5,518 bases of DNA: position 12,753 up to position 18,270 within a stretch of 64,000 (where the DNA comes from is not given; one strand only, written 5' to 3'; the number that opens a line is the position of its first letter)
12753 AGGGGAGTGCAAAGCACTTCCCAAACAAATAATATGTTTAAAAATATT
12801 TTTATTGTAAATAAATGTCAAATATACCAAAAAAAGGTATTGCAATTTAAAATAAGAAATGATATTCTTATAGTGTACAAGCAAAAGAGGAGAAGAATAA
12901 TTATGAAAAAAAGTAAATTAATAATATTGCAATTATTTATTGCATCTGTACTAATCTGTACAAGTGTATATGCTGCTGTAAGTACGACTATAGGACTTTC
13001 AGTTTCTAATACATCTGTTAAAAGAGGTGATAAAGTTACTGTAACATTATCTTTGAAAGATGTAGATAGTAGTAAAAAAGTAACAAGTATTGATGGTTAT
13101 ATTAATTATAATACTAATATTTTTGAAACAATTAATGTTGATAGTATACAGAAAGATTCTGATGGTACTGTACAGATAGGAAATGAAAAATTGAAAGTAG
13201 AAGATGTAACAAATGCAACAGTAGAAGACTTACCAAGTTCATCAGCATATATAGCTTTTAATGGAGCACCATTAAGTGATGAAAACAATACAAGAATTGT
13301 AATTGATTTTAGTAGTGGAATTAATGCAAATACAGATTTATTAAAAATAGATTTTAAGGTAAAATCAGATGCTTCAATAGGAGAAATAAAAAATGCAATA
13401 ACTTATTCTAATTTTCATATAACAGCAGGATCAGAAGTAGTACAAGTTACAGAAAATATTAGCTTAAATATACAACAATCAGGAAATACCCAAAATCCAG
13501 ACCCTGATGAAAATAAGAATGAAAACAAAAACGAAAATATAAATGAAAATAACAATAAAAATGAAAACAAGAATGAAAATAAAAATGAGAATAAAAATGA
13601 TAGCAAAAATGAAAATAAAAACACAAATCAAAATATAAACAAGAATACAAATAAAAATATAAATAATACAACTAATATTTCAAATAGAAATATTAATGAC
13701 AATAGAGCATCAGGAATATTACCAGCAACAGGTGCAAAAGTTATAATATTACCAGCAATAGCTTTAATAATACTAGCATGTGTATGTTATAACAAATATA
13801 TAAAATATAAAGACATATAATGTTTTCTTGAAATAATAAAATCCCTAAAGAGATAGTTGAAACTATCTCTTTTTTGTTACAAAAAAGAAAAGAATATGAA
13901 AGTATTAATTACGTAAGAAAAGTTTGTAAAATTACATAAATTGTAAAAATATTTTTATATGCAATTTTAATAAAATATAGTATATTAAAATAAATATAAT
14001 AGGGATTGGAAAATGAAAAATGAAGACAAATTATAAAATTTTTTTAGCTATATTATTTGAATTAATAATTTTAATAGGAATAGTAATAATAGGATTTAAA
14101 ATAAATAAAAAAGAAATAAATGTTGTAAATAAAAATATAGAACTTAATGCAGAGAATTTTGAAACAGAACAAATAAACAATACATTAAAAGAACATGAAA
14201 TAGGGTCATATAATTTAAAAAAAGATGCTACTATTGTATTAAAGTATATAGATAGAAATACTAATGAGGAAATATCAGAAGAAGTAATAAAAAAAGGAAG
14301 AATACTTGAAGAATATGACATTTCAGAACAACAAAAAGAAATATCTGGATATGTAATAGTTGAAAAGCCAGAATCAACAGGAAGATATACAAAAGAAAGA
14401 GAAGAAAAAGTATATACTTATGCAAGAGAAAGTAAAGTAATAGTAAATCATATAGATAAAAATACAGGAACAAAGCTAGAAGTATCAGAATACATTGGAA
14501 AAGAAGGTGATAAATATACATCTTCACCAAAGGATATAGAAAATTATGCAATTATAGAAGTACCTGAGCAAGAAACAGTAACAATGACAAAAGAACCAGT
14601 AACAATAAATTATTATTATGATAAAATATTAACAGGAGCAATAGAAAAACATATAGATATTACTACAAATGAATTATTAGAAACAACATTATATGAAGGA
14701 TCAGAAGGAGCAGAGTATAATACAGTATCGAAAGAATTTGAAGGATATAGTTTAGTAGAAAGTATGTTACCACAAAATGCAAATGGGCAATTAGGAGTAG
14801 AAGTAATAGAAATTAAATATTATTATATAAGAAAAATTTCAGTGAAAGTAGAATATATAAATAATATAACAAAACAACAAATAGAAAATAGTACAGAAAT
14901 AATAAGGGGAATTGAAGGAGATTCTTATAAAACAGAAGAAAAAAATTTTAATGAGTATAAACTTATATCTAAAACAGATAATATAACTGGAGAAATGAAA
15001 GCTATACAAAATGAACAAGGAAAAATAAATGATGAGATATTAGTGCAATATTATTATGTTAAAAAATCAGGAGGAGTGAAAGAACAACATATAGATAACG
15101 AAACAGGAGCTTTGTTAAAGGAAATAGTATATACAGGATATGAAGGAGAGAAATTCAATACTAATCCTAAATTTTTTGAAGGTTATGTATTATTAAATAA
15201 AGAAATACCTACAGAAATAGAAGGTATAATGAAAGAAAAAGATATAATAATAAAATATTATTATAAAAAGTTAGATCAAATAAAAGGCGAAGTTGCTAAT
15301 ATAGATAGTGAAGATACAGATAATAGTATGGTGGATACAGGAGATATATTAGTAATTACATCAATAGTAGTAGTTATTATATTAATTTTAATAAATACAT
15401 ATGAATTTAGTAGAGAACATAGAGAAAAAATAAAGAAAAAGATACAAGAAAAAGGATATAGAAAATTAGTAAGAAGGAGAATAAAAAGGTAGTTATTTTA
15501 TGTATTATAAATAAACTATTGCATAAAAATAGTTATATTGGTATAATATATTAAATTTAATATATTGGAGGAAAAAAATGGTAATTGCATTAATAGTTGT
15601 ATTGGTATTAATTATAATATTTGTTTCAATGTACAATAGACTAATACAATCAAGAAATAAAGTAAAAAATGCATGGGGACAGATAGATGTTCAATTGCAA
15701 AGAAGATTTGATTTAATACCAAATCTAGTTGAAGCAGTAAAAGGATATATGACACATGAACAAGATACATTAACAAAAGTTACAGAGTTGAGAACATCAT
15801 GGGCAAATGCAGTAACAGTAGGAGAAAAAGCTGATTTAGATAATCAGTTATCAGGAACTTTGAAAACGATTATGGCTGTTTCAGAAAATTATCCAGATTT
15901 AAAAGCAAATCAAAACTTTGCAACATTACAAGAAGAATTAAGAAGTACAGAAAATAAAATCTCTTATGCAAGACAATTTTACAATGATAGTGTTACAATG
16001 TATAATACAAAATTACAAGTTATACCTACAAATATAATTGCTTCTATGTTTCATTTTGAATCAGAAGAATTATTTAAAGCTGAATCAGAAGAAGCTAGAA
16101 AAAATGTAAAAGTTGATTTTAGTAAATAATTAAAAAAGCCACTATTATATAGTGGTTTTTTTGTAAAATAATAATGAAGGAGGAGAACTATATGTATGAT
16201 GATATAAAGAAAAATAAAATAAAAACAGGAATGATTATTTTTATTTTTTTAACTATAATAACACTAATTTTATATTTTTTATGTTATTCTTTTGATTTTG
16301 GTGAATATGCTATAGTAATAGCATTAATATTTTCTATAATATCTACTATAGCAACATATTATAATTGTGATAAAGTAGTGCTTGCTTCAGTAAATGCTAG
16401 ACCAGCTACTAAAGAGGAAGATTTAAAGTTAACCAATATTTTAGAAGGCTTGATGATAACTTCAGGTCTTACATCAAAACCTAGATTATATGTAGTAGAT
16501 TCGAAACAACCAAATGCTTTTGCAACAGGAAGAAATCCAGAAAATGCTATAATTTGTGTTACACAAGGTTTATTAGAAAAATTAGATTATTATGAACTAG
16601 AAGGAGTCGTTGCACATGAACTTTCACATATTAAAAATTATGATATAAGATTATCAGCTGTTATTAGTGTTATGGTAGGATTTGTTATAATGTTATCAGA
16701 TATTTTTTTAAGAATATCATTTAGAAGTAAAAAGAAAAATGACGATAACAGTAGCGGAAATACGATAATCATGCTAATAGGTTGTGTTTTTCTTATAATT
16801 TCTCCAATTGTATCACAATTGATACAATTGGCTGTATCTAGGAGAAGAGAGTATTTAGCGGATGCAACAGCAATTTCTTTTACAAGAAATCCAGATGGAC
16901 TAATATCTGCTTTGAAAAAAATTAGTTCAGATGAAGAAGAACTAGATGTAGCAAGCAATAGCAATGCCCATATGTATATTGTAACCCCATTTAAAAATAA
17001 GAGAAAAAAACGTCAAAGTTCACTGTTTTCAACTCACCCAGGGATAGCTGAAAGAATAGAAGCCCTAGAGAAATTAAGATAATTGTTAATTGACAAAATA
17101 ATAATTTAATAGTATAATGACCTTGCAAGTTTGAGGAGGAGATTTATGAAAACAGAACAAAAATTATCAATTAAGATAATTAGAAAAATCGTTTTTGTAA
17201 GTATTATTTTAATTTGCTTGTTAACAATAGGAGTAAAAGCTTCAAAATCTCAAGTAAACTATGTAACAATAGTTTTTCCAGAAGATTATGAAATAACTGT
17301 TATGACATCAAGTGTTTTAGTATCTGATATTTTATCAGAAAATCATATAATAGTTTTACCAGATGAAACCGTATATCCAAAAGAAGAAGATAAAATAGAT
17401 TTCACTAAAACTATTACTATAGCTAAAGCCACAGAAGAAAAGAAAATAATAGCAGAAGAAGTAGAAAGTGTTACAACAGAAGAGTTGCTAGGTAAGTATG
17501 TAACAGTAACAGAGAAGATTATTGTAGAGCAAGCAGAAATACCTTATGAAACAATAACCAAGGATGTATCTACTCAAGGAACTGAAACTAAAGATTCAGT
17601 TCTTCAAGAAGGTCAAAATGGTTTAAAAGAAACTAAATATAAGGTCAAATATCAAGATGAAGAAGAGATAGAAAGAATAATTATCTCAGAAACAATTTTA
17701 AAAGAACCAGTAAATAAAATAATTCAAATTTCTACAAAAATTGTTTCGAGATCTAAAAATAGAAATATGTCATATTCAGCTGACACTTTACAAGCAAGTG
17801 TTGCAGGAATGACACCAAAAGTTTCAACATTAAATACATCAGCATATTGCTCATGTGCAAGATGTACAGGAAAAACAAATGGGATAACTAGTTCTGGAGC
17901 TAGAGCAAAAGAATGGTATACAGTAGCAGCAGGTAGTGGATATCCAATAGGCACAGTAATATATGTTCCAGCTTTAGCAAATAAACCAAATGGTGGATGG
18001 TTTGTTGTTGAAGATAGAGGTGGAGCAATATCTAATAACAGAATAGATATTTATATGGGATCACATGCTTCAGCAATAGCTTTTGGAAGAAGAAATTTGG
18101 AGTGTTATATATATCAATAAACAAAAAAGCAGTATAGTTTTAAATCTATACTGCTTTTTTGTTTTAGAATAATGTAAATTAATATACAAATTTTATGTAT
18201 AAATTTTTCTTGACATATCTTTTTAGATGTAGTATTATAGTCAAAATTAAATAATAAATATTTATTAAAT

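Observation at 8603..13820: Apparent non-cellulosomal cohesin-dockerin display system: an LPATG-anchored cohesin-like protein beside an LRR-dockerin protein, with a second dockerin on the 4044-aa giant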

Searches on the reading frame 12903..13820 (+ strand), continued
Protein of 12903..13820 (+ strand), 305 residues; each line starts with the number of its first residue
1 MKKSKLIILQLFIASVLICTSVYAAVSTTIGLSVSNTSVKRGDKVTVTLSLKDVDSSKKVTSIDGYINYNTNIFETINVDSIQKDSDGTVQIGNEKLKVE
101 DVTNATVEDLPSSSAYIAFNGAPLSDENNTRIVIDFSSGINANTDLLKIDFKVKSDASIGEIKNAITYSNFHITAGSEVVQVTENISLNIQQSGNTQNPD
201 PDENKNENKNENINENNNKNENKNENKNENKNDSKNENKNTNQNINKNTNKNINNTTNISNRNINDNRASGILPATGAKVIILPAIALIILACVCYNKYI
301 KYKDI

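Call 86: search_protein_families(library=ncbifam, proteins=[window:12903-13820:+], max_evalue=0.01)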
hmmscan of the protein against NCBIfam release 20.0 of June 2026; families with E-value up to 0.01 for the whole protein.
window:12903-13820:+ (305 aa): 0 families

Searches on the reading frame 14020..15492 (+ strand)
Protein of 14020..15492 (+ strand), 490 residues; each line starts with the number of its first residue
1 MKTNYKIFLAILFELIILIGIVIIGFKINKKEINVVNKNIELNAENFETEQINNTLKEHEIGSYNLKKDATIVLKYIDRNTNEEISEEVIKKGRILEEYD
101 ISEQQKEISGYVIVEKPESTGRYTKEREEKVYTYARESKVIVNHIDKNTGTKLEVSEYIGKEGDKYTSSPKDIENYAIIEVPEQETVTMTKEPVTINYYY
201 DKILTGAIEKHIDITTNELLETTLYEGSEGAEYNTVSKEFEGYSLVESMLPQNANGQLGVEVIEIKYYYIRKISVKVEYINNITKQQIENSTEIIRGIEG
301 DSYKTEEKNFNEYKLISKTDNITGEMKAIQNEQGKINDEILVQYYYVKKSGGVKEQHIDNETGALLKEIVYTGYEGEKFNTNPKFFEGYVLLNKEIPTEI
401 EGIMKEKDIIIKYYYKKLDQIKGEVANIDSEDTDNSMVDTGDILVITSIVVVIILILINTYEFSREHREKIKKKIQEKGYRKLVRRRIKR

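Call 3: search_protein_families(library=pfam, proteins=[window:14020-15492:+], max_evalue=0.1)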
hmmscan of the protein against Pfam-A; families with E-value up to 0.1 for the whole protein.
window:14020-15492:+ (490 aa): 3 families
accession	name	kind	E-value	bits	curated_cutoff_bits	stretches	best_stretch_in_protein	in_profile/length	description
PF06458.18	MucBP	-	3.4e-37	127.5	23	5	139-200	1-62/63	MucBP domain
PF17965.7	MucBP_2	-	0.00029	21.7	23.4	0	139-176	2-40/74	Mucin binding domain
PF15517.12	TBPIP_N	-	0.04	14.4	27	1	123-212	12-100/100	TBP-interacting protein N-terminus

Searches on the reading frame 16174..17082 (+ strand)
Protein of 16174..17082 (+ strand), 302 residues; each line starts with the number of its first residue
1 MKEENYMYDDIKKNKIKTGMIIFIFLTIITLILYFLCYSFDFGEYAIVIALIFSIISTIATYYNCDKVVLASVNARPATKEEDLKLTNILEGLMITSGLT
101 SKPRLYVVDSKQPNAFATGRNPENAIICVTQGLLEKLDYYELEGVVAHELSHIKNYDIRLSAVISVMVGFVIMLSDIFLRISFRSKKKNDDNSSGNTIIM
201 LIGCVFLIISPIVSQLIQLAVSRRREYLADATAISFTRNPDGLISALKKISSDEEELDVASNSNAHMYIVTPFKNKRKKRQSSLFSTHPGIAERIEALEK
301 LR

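Call 80: search_protein_families(library=pfam, proteins=[window:16174-17082:+], max_evalue=0.001)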
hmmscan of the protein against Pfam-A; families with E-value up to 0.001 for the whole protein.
window:16174-17082:+ (302 aa): 1 family
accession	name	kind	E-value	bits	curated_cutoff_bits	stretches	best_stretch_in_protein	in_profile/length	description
PF01435.24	Peptidase_M48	-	2.4e-33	116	20.3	1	82-301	3-185/186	Peptidase family M48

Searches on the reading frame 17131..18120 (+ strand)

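Call 15: search_protein_families(library=pfam, proteins=[window:17131-18120:+], max_evalue=0.001)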
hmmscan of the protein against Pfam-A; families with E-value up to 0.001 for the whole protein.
window:17131-18120:+ (329 aa): 2 families
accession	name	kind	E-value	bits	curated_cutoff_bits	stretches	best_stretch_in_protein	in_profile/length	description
PF07501.17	G5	-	2.2e-13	50.7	23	1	129-203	2-75/75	G5 domain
PF06725.17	3D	-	7e-12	45.8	23.8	1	271-327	10-70/72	3D domain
